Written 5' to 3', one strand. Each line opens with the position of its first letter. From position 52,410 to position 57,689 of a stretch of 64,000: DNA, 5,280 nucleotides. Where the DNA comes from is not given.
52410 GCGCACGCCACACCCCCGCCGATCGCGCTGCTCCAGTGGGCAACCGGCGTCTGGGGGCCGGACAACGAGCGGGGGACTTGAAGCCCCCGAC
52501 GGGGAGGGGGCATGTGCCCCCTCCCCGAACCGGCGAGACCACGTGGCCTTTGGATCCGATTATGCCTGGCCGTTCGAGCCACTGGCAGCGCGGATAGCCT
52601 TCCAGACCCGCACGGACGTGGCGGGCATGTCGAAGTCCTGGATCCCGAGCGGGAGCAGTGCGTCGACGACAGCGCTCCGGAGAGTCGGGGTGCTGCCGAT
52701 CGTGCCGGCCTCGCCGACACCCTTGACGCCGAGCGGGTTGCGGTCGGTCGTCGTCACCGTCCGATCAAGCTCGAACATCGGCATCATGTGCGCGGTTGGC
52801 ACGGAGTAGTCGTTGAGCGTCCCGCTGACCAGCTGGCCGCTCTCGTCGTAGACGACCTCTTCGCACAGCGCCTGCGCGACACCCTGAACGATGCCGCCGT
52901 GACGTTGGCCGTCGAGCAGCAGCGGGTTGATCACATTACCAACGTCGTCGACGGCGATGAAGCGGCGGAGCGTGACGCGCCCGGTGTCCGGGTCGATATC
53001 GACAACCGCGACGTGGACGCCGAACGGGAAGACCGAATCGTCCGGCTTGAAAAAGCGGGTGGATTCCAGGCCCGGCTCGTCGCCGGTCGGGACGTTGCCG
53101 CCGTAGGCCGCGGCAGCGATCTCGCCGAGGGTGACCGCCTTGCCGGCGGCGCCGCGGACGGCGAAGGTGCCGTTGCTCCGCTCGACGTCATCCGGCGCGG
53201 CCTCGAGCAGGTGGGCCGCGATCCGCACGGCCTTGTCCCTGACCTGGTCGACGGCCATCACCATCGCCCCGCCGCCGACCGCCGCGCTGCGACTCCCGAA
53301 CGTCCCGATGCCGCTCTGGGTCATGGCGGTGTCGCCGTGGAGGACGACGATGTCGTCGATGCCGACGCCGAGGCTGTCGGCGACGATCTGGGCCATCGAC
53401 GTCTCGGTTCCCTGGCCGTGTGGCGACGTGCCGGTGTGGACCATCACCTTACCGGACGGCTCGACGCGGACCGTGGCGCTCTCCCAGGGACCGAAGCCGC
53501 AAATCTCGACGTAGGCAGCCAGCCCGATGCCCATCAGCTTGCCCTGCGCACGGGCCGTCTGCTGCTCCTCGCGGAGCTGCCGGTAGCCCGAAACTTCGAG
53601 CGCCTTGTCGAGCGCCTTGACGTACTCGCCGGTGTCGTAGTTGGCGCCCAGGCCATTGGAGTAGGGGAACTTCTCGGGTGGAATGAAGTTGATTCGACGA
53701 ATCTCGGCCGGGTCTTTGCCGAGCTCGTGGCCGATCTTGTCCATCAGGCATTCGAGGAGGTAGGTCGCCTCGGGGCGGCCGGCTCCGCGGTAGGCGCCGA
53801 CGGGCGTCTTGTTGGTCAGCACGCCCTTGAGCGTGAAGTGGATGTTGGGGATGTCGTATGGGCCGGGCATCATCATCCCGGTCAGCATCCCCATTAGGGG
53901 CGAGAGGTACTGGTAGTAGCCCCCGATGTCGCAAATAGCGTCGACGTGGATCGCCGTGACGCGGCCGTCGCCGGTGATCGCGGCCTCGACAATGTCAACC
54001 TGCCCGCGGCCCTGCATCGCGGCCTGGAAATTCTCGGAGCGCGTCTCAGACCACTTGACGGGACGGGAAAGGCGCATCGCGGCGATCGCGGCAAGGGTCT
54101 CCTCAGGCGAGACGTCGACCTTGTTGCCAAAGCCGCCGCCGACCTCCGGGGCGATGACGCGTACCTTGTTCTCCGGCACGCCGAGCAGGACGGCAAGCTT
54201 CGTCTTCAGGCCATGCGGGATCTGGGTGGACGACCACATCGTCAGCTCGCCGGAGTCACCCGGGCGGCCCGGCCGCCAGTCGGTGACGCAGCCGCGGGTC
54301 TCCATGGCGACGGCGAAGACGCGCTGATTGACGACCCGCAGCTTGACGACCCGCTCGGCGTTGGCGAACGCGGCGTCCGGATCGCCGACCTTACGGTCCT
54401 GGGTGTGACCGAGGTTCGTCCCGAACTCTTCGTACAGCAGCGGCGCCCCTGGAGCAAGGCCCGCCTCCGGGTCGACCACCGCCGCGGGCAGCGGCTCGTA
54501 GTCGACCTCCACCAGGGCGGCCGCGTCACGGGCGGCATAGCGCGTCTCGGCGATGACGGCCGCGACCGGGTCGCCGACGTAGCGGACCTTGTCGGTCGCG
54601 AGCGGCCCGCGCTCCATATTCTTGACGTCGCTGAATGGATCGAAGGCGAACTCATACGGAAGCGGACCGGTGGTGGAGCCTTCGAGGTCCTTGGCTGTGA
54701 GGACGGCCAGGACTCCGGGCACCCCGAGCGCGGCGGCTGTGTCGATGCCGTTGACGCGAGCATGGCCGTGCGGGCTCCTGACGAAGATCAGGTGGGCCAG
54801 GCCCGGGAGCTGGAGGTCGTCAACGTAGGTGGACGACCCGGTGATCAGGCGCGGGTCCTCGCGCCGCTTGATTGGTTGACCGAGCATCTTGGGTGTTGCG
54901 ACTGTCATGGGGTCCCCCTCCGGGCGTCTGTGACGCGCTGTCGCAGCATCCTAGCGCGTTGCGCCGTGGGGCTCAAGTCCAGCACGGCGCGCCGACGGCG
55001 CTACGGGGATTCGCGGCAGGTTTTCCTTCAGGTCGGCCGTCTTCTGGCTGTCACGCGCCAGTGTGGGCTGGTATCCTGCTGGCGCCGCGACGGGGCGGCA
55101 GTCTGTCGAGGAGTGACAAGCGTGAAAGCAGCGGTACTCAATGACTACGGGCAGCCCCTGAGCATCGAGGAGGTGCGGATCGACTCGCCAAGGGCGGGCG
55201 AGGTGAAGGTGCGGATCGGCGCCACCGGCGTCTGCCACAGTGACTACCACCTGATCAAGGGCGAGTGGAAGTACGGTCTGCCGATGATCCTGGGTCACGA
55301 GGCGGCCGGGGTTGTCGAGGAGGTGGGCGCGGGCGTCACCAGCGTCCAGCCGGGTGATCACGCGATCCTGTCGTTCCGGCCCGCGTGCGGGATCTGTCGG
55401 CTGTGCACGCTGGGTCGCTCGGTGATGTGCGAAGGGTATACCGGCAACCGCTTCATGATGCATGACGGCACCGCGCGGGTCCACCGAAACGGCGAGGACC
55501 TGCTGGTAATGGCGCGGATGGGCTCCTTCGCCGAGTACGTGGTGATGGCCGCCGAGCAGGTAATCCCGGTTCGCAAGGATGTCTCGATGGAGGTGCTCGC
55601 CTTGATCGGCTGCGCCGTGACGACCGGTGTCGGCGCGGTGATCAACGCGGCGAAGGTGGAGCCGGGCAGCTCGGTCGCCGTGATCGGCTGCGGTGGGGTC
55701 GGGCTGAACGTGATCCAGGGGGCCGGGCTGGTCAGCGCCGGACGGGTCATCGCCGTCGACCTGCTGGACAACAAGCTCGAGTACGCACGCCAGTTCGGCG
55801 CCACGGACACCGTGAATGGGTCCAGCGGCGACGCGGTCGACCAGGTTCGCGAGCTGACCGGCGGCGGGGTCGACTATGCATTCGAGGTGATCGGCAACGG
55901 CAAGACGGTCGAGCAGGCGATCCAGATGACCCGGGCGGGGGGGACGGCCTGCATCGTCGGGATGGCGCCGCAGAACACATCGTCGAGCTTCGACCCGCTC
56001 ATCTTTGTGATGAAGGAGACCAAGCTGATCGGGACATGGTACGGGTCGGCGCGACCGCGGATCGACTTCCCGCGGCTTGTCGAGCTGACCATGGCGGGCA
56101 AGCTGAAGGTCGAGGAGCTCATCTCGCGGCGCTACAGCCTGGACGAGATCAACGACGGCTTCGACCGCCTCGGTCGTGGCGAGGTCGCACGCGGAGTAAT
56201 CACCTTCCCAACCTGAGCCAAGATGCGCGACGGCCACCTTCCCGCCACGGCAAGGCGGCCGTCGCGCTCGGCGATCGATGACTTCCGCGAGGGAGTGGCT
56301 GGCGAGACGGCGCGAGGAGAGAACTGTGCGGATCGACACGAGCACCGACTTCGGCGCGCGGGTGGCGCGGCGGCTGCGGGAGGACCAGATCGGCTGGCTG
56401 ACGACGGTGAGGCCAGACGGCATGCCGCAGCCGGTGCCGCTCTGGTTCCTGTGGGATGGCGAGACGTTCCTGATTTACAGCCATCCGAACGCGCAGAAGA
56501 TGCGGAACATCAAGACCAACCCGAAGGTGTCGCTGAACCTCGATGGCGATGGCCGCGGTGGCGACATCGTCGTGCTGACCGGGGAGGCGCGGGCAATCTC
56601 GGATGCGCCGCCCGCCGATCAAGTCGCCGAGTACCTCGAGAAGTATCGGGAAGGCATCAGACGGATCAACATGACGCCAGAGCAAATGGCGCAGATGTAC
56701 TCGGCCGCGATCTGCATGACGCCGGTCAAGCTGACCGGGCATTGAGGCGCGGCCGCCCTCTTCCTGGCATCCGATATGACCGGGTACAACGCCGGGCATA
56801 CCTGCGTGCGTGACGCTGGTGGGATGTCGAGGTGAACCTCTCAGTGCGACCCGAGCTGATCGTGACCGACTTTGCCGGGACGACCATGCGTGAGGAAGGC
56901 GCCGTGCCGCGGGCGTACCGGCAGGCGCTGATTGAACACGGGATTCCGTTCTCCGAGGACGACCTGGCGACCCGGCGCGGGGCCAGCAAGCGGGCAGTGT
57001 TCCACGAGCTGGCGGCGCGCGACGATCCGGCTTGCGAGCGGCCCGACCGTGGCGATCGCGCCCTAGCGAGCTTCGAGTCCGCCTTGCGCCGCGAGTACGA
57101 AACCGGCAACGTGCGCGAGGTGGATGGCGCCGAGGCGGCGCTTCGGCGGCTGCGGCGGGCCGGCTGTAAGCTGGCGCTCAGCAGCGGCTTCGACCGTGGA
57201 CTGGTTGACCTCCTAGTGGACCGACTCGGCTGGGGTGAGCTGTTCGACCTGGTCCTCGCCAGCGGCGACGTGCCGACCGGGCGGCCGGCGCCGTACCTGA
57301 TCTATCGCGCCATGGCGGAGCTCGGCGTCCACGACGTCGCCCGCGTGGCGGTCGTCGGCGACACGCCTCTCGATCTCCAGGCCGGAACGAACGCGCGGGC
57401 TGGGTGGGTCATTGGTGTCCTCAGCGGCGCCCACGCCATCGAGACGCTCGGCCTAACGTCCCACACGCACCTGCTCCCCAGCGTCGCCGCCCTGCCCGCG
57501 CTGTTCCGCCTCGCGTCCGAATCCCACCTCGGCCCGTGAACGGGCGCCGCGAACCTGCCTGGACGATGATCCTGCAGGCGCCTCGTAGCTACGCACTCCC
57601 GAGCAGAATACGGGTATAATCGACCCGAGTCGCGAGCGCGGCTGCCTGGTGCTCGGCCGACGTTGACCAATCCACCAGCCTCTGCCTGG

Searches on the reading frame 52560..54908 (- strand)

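Call 43: search_protein_families(library=pfam, max_evalue=0.0001, proteins=[window:52560-54908:-])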
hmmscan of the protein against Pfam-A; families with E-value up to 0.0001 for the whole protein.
window:52560-54908:- (782 aa): 3 families
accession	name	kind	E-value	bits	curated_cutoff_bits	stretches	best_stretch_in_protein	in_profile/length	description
PF20256.3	MoCoBD_2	-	3.5e-87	292.9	27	1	435-710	1-283/283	Molybdopterin cofactor-binding domain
PF02738.23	MoCoBD_1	-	5.6e-77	258.6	27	1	164-408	7-244/244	Molybdopterin cofactor-binding domain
PF01315.27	Ald_Xan_dh_C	-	2.5e-30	105.5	31.3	1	23-141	1-110/110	Aldehyde oxidase and xanthine dehydrogenase, a/b hammerhead domain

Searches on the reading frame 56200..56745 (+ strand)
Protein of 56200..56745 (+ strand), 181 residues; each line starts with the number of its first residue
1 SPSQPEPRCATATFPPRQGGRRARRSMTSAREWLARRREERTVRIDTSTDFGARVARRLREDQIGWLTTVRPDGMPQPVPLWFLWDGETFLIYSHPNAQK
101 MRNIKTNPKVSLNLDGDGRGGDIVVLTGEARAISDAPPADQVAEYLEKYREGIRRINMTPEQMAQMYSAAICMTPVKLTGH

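Call 46: search_protein_families(library=pfam, max_evalue=0.0001, proteins=[window:56200-56745:+])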
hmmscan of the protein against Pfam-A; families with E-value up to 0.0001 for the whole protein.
window:56200-56745:+ (181 aa): 2 families
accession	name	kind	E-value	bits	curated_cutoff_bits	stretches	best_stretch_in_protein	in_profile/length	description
PF01243.27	PNPOx_N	-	7.5e-20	71.9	28.1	1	55-160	5-98/120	Pyridoxamine 5'-phosphate oxidase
PF12900.13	Pyridox_ox_2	-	5.5e-05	23.6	27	1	55-180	5-138/140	Pyridoxamine 5'-phosphate oxidase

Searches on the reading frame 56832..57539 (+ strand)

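Call 43: search_protein_families(library=pfam, max_evalue=0.0001, proteins=[window:56832-57539:+])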
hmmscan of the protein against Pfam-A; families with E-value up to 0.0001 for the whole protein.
window:56832-57539:+ (235 aa): 3 families
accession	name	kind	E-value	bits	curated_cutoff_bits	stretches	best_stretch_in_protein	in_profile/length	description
PF00702.32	Hydrolase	-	1.9e-20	74.5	26.4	1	9-188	3-190/191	haloacid dehalogenase-like hydrolase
PF13419.12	HAD_2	-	1.6e-17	64.7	23.8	1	11-189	2-172/178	Haloacid dehalogenase-like hydrolase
PF13242.12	Hydrolase_like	-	1.5e-05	25.2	22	1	150-219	3-73/75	HAD-hyrolase-like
